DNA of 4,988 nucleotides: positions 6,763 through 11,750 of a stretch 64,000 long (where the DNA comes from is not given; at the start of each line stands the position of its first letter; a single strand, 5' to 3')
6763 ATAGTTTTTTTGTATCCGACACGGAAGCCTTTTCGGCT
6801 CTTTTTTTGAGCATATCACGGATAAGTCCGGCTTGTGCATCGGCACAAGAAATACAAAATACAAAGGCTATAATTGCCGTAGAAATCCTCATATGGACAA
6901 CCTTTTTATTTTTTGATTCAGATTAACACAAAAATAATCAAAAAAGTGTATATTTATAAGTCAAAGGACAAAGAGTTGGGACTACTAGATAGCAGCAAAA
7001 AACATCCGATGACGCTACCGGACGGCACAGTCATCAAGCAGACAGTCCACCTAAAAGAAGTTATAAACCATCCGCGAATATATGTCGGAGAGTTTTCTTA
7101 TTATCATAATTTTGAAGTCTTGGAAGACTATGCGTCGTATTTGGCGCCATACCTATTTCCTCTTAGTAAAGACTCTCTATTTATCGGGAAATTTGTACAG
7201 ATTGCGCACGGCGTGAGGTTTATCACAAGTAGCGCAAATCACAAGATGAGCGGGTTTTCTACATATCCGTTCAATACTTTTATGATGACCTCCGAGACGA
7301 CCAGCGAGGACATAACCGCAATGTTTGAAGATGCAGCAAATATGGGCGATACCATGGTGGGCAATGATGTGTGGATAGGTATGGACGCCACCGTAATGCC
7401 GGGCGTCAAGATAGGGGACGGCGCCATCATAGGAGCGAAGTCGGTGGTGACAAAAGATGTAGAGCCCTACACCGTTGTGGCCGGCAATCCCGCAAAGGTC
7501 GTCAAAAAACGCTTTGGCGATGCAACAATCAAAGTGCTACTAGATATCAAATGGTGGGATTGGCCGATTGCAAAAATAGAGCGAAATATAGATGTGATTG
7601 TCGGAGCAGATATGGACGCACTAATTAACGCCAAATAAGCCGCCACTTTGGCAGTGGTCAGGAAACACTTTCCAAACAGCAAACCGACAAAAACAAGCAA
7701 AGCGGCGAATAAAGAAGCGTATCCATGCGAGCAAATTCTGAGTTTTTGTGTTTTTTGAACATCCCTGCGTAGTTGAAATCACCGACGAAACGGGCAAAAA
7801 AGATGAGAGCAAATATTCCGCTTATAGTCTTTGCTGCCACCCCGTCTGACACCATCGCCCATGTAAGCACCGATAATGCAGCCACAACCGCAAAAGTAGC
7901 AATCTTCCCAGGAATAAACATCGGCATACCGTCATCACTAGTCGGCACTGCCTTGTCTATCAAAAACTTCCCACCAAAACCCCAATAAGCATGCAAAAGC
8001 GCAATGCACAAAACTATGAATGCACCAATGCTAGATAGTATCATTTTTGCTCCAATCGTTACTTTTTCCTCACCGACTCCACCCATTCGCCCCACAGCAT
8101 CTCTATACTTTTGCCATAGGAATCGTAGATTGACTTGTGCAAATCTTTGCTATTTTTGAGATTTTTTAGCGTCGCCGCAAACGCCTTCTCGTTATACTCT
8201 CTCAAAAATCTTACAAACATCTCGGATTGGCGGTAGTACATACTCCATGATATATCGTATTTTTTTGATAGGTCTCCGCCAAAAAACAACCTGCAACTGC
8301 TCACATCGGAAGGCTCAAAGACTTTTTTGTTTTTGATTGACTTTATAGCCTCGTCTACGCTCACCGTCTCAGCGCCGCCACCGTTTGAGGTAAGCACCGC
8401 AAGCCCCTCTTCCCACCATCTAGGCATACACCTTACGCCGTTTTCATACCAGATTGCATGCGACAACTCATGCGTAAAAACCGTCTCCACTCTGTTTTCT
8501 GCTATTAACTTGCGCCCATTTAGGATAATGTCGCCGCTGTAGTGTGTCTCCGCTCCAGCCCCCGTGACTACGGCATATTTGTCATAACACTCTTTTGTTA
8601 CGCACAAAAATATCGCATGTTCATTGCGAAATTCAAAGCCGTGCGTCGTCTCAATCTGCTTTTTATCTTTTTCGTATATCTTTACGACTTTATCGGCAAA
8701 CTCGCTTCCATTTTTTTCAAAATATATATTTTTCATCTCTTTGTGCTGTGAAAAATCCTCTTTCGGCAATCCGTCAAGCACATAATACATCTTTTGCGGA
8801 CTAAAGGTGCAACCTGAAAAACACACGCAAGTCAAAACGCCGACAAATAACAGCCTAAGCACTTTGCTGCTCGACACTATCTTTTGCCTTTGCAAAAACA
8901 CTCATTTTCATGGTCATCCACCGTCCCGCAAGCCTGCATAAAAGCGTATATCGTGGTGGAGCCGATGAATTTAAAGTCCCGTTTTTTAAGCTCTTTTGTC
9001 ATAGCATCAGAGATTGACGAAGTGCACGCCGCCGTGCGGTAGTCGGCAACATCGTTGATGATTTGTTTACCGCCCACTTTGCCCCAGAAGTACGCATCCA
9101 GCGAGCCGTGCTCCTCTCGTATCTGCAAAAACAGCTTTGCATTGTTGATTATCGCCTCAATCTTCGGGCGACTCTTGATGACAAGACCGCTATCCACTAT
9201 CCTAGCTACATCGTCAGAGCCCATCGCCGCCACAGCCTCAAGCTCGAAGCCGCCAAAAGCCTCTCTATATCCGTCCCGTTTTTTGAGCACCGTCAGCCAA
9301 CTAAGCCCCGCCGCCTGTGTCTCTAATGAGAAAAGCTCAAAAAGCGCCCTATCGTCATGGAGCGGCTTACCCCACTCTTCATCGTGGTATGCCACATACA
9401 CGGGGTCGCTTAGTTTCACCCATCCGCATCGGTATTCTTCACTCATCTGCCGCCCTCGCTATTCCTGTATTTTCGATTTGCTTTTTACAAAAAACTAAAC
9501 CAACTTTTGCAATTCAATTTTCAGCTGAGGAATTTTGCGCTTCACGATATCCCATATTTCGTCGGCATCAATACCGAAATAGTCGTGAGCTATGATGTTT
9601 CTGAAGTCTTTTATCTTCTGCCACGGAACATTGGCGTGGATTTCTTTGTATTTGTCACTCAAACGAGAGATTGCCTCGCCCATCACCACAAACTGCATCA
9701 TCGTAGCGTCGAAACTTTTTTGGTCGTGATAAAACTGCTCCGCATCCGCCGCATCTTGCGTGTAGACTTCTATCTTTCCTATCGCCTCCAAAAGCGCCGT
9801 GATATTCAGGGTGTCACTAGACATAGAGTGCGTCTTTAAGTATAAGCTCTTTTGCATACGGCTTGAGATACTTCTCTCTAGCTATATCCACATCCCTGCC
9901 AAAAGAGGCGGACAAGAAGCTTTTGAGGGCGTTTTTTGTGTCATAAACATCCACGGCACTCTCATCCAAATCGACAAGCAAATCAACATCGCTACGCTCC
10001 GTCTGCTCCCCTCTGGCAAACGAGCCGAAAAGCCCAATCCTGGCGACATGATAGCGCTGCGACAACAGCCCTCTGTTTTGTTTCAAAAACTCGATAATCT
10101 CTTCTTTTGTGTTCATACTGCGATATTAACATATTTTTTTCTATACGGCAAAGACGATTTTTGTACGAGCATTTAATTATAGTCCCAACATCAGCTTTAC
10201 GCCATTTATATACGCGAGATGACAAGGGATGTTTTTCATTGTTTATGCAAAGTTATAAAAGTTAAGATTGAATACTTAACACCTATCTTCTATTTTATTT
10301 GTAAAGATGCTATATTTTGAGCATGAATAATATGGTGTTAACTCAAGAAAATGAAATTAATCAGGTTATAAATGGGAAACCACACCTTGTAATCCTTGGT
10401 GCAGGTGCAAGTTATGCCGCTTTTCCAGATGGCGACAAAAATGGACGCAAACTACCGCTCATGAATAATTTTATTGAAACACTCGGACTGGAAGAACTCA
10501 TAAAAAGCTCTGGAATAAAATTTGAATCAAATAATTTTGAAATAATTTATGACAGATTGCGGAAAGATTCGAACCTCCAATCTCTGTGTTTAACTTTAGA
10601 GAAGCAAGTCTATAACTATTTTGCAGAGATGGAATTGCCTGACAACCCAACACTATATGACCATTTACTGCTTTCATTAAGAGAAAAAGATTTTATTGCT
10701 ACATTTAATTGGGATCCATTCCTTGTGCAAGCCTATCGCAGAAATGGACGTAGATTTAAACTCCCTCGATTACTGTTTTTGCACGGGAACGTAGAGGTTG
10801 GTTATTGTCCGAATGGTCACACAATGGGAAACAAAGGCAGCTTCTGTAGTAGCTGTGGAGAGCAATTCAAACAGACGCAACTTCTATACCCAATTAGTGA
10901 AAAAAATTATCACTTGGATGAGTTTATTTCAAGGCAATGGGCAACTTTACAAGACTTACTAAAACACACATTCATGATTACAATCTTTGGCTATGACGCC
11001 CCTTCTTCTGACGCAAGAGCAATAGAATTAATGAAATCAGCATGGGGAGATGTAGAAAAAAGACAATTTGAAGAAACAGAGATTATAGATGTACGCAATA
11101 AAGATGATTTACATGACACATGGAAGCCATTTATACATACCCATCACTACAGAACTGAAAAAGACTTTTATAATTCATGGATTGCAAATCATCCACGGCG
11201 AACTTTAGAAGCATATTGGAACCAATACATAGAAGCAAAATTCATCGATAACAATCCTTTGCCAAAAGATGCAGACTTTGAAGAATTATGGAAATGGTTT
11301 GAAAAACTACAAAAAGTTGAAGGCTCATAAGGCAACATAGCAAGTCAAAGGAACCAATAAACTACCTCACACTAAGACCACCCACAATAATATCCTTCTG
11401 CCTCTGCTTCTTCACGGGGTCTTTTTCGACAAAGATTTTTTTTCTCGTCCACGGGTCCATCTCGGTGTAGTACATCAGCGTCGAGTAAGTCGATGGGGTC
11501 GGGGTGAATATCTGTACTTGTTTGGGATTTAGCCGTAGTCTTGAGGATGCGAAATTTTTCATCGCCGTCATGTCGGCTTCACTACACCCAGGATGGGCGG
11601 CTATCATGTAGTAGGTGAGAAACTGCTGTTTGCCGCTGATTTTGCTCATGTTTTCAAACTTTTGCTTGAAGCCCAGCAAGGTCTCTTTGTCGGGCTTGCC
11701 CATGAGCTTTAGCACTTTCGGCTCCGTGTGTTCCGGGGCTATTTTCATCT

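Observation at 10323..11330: Orphan, AT-rich, standalone SIR2-like gene next to a HepT/MntA module: possible minimal NADase-type defence gene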

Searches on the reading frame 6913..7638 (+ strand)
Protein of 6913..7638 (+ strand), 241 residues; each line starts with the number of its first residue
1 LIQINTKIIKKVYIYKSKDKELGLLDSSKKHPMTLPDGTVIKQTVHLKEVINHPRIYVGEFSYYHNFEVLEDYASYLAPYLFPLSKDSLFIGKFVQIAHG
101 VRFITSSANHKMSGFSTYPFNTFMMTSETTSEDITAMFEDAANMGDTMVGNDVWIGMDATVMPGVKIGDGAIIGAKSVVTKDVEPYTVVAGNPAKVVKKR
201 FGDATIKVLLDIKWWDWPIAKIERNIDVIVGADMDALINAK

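Call 100: search_protein_families(library=pfam, proteins=[window:6913-7638:+], max_evalue=0.001)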
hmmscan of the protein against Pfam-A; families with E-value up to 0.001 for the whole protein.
window:6913-7638:+ (241 aa): 2 families
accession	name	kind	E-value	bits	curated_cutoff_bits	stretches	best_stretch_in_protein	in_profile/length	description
PF00132.30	Hexapep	-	3.7e-13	49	27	1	146-181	1-36/36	Bacterial transferase hexapeptide (six repeats)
PF14602.12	Hexapep_2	-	8.1e-06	25.9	27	1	149-181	4-34/34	Hexapeptide repeat of succinyl-transferase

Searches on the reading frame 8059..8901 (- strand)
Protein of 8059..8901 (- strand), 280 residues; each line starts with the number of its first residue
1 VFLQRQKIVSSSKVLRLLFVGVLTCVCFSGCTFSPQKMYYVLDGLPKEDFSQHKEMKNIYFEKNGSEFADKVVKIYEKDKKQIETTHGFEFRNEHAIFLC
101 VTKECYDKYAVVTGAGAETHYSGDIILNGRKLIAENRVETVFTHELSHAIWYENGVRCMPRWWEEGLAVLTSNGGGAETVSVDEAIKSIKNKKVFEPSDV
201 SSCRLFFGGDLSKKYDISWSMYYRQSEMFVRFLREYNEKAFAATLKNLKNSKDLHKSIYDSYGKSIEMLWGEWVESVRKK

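Call 3: search_protein_families(library=pfam, proteins=[window:8059-8901:-], max_evalue=1)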
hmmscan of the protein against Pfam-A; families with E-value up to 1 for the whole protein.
window:8059-8901:- (280 aa): 3 families
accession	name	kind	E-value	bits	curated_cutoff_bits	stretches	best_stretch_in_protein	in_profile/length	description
PF13485.12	Peptidase_MA_2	-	5.5e-05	23.5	32.4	1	142-277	70-199/201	Peptidase MA superfamily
PF10026.15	DUF2268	-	0.011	15.7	23.6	1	88-154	14-81/195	Predicted Zn-dependent protease (DUF2268)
PF10263.15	SprT-like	-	0.13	12.6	25.6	1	122-155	43-78/108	SprT-like family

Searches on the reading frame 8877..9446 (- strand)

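Call 3: search_protein_families(library=pfam, proteins=[window:8877-9446:-], max_evalue=1)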
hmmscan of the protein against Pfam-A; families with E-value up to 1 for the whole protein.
window:8877-9446:- (189 aa): 1 family
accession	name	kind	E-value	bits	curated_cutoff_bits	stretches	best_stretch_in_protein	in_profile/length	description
PF03352.18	Adenine_glyco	-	1.4e-68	230.6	25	1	9-185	1-176/177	Methyladenine glycosylase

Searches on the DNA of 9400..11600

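Call 83: search_rna_families(source=window, start=9400, end=11600, threshold=evalue, max_evalue=1)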
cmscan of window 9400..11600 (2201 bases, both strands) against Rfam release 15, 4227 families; matches with E-value up to 1: 0.
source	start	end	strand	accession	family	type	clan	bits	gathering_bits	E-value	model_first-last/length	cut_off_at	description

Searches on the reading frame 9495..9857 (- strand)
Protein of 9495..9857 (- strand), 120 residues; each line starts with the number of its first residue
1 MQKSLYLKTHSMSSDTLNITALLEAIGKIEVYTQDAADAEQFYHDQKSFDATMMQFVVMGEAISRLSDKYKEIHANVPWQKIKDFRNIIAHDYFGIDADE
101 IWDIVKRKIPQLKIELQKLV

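Call 3: search_protein_families(library=pfam, proteins=[window:9495-9857:-], max_evalue=1)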
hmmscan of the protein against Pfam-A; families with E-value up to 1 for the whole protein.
window:9495-9857:- (120 aa): 3 families
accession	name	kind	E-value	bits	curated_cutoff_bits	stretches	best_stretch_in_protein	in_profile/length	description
PF01934.22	HepT-like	-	3.7e-24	85.2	23.5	1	22-118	1-119/120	Ribonuclease HepT-like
PF18730.6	HEPN_Cthe2314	-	0.037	14.5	27.1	1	61-103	95-135/174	Cthe_2314-like HEPN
PF20224.3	DUF6583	-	0.086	11.9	27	1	25-102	74-151/473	Family of unknown function (DUF6583)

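Call 4: search_protein_families(library=padloc, proteins=[window:9495-9857:-], max_evalue=1)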
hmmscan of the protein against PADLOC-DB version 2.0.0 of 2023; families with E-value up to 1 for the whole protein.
window:9495-9857:- (120 aa): 2 families
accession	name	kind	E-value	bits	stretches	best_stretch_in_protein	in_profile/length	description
PDLC01687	Csx1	-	0.0058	14.7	1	42-107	85-143/152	Csx1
PDLC01031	Csx1/Csm6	-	0.012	13.2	1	73-114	305-336/357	CARF+HEPN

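Call 5: search_protein_families(library=ncbifam, proteins=[window:9495-9857:-], max_evalue=1)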
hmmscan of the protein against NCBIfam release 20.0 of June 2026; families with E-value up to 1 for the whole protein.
window:9495-9857:- (120 aa): 3 families
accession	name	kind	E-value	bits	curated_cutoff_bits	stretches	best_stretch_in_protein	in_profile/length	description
NF047751.1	HepT_toxin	equivalog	5.3e-09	36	60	1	78-113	83-118/120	type VII toxin-antitoxin system HepT family RNase toxin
TIGR01987.1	HI0074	subfamily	0.016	15.2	55.8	1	49-119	51-121/123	HI0074 family nucleotidyltransferase substrate-binding subunit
TIGR02672.2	cas_csm6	equivalog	0.025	13.6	150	1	40-117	325-404/433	type III-A CRISPR-associated CARF protein Csm6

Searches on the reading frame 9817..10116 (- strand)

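Call 3: search_protein_families(library=pfam, proteins=[window:9817-10116:-], max_evalue=1)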
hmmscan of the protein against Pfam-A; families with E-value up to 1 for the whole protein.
window:9817-10116:- (99 aa): 5 families
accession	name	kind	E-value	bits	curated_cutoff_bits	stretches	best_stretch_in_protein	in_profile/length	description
PF01909.29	NTP_transf_2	-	1.7e-14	54.4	21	1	15-98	5-92/93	Nucleotidyltransferase domain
PF18765.7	Polbeta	-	2.9e-10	40.6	26.9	1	12-88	8-76/93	Polymerase beta, Nucleotidyltransferase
PF22600.2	MTPAP-like_central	-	1.7e-05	25.3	27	1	5-67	20-83/139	Poly(A) RNA polymerase, mitochondrial-like, central palm domain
PF14792.12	DNA_pol_B_palm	-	0.12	13.1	25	1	19-70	19-69/113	DNA polymerase beta palm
PF03445.19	DUF294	-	0.25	11.7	21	1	29-48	54-73/138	Putative nucleotidyltransferase DUF294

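Call 4: search_protein_families(library=padloc, proteins=[window:9817-10116:-], max_evalue=1)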
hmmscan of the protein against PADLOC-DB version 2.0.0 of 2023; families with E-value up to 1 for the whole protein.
window:9817-10116:- (99 aa): 17 families
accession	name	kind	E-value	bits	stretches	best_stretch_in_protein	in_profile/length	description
PDLC04906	PDC-S09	-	2.3e-28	96.5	1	1-98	1-97/98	-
PDLC04904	PDC-S09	-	4.4e-23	79.5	1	1-98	1-97/104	-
PDLC04902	PDC-S09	-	8.5e-20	68.9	1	11-96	8-92/97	-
PDLC04905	PDC-S09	-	2.3e-17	61.2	1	7-96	4-95/101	-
PDLC04903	PDC-S09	-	2.2e-10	38.8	1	1-68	1-69/108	-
PDLC04907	PDC-S09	-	9.5e-10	36.6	1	12-65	15-68/114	-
PDLC04368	PDC-M05A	-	4.3e-06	24.7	1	20-76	105-156/201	-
PDLC04369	PDC-M05A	-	1.2e-05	23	1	11-57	92-137/201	-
PDLC04778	PDC-M70A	-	0.00031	18.2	1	26-68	49-92/355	-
PDLC00809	Cyclase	-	0.00086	17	1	13-64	31-82/295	oligonucleotide-cyclase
PDLC00786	Cyclase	-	0.00094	16.7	1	20-62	42-85/293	oligonucleotide-cyclase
PDLC00776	Cyclase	-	0.0013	16.2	1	17-73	36-94/287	oligonucleotide-cyclase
PDLC00771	Cyclase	-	0.0063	13.9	1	29-62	47-80/271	oligonucleotide-cyclase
PDLC00804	Cyclase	-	0.014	13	1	20-60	20-60/256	oligonucleotide-cyclase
PDLC04744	PDC-M63A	-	0.025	12.6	1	5-63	37-96/152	-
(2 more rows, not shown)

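Call 5: search_protein_families(library=ncbifam, proteins=[window:9817-10116:-], max_evalue=1)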
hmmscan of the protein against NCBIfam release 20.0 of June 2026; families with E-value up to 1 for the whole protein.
window:9817-10116:- (99 aa): 13 families
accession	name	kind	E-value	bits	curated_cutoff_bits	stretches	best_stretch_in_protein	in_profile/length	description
NF047752.1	MntA_antitoxin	equivalog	2.9e-11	43.2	60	1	19-94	2-75/106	type VII toxin-antitoxin system MntA family adenylyltransferase antitoxin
NF051895.1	anti_phage_HalB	equivalog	2.1e-05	24.2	190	1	29-54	4-29/211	anti-phage Hailong system nucleotidyltransferase HalB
NF041117.1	CBASS_cyclase_b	equivalog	0.0063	16.1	200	1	5-66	16-80/275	CBASS oligonucleotide cyclase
NF033061.1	ANT_4p_I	equivalog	0.016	14.8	350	1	6-57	10-63/253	ANT(4')-I family aminoglycoside nucleotidyltransferase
NF010309.0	PRK13746.1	subfamily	0.018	14.3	193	1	5-68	7-71/263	aminoglycoside adenylyltransferase family protein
NF000235.3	linco_LnuB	exception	0.02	14.5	525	1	21-64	18-61/267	lincosamide nucleotidyltransferase Lnu(B)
NF001366.0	PRK00275.1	equivalog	0.02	12.8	1299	1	23-72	78-124/895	[protein-PII] uridylyltransferase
NF033182.0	linco_LnuG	exception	0.027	14.2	525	1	17-67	14-64/267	lincosamide nucleotidyltransferase Lnu(G)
NF000119.1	linco_LnuF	exception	0.027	13.7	450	1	27-66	23-62/273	lincosamide nucleotidyltransferase Lnu(F)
NF028535.0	ANT_4p_II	subfamily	0.03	13.6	350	1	23-60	18-55/251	ANT(4')-II family aminoglycoside nucleotidyltransferase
NF012212.1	ANT_9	subfamily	0.031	13.6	340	1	3-56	2-53/249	aminoglycoside nucleotidyltransferase ANT(9)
NF002837.0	PRK03059.1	equivalog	0.055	11.5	1010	1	30-73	68-109/857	[protein-PII] uridylyltransferase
NF000079.1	ANT_4p_Ib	exception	0.16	11.5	500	1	23-58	32-67/256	aminoglycoside O-nucleotidyltransferase ANT(4')-Ib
